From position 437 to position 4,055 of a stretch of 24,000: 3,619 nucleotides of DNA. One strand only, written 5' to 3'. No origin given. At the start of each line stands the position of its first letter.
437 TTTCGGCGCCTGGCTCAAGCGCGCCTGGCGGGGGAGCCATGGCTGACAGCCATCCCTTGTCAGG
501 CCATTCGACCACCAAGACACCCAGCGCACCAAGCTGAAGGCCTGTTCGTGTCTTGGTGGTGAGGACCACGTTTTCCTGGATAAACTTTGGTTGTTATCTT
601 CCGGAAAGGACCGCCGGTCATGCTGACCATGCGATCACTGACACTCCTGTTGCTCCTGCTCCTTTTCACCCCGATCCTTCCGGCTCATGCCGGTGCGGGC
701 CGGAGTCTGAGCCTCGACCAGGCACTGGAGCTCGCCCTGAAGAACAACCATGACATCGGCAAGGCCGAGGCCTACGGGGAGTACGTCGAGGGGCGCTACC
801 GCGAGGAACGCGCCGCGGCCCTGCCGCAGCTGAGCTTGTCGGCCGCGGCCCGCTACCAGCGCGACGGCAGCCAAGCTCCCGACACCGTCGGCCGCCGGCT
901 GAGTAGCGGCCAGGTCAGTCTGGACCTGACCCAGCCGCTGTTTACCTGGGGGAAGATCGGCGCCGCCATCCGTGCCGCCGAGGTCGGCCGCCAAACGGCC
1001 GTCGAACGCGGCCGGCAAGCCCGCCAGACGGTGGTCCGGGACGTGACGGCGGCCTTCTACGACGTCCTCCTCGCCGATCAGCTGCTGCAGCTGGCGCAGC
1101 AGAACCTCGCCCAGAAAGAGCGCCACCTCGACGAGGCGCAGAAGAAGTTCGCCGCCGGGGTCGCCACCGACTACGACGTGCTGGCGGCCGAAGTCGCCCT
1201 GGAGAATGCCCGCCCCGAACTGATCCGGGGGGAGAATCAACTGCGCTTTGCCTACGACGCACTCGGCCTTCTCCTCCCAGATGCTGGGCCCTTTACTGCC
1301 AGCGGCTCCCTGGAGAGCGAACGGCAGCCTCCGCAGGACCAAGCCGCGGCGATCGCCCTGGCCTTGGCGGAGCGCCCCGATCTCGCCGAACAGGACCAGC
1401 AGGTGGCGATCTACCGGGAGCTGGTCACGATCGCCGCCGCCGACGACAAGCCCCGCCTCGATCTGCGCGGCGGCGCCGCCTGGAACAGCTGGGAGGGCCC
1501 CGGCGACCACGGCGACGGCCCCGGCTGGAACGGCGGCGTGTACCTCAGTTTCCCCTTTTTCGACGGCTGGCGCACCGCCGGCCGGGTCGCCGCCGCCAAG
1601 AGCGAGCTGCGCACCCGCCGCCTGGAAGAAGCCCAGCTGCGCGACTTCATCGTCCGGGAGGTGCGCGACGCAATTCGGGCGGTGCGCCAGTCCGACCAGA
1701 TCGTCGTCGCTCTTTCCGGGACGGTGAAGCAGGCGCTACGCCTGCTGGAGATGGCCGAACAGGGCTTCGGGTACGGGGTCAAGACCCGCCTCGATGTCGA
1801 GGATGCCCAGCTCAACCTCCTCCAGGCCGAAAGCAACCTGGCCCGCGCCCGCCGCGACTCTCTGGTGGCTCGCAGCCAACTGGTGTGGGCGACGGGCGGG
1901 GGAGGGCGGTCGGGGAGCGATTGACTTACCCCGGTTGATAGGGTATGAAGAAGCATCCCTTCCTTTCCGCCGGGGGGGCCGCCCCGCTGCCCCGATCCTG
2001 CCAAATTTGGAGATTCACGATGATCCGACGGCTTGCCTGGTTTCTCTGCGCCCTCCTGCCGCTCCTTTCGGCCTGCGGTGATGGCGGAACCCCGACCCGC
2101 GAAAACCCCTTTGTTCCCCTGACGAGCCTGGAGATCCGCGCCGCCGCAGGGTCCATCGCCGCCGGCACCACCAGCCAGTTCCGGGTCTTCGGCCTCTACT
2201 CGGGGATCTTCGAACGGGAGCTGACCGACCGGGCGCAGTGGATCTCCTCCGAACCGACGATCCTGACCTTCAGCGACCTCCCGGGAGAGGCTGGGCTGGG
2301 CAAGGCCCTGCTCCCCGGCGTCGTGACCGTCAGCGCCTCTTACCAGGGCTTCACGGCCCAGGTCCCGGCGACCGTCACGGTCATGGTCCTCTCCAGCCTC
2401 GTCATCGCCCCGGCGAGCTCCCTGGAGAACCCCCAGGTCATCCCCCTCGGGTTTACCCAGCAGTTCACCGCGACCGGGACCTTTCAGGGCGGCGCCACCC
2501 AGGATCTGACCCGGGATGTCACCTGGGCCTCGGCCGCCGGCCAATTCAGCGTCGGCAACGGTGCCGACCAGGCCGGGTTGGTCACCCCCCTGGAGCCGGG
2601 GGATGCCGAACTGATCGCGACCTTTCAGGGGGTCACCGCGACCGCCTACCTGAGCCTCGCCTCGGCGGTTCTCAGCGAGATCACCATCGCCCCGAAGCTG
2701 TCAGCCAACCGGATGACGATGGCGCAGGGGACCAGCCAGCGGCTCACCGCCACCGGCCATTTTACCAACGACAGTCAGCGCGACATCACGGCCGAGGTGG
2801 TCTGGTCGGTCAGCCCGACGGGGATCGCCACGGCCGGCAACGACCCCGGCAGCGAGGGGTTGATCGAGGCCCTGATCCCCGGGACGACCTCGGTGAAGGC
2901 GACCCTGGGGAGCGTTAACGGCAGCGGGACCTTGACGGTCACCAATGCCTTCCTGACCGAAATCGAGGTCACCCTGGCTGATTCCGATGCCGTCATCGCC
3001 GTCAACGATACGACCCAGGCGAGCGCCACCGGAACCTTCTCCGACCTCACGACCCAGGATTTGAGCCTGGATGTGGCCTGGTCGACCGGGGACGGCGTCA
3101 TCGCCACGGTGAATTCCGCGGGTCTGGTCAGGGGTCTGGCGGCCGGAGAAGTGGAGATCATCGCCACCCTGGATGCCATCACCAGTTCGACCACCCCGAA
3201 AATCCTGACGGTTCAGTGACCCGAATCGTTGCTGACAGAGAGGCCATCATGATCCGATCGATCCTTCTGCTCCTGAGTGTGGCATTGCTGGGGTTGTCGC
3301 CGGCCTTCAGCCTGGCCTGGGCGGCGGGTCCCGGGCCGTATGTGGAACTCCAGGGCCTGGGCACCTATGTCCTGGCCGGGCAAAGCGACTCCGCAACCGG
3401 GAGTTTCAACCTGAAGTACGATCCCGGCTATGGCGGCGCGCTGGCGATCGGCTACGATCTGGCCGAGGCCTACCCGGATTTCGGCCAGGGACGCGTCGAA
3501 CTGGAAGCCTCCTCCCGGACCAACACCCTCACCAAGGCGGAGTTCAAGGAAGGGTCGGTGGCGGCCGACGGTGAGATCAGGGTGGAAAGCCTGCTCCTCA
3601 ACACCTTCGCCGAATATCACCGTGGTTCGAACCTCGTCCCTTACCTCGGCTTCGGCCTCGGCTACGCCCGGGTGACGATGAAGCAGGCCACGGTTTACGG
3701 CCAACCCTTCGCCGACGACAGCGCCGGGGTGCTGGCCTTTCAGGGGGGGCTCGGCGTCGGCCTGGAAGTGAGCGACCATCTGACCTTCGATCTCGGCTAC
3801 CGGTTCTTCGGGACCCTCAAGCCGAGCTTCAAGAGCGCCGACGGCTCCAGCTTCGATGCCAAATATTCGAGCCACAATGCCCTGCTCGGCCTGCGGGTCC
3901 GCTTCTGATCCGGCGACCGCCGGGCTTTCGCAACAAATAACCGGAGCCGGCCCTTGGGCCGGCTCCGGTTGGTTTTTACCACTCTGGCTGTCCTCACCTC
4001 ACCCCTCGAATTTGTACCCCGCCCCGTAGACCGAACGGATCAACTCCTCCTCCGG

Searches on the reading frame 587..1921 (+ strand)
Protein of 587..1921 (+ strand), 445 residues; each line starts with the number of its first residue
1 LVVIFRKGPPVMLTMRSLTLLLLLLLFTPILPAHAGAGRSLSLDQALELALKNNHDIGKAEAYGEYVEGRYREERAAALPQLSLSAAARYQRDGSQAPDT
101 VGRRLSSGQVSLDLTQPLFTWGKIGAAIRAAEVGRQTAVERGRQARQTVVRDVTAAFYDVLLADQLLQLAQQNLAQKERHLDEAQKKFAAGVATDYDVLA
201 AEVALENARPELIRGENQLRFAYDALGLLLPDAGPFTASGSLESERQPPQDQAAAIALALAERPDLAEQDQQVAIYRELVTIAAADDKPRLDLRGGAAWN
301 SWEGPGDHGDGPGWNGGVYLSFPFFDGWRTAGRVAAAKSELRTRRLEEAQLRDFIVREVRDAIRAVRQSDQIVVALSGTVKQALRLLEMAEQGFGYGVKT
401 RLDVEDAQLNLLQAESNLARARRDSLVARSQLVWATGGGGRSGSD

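Call 28: search_protein_families(library=pfam, proteins=[window:587-1921:+])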
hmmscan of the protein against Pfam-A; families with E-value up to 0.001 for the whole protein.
window:587-1921:+ (445 aa): 1 family
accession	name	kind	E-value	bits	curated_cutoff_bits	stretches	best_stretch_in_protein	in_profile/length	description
PF02321.23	OEP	-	2.4e-61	207.3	22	2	254-432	3-182/187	Outer membrane efflux protein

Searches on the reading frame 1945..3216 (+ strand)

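Call 28: search_protein_families(library=pfam, proteins=[window:1945-3216:+])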
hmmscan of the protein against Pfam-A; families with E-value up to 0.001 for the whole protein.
window:1945-3216:+ (424 aa): 1 family
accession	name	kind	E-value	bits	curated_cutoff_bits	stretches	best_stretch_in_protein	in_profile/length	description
PF02368.24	Big_2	-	8.2e-25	87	22.8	3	342-416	5-75/79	Bacterial Ig-like domain (group 2)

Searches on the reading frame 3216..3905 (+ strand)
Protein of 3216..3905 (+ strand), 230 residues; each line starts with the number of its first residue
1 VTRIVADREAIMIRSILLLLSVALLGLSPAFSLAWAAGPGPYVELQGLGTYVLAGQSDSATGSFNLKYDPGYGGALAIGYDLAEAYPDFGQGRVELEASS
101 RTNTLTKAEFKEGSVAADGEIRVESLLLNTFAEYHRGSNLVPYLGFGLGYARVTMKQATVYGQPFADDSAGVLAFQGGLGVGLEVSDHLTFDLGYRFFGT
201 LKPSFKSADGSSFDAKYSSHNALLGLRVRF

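Call 28: search_protein_families(library=pfam, proteins=[window:3216-3905:+])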
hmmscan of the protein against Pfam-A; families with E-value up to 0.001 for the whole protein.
window:3216-3905:+ (230 aa): 2 families
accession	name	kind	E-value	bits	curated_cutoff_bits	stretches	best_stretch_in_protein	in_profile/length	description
PF13505.12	OMP_b-brl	-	9.1e-12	45.9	28.7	1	22-230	3-175/175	Outer membrane protein beta-barrel domain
PF01617.23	Surface_Ag_2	-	0.0004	20.4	22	1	99-209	112-212/247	Surface antigen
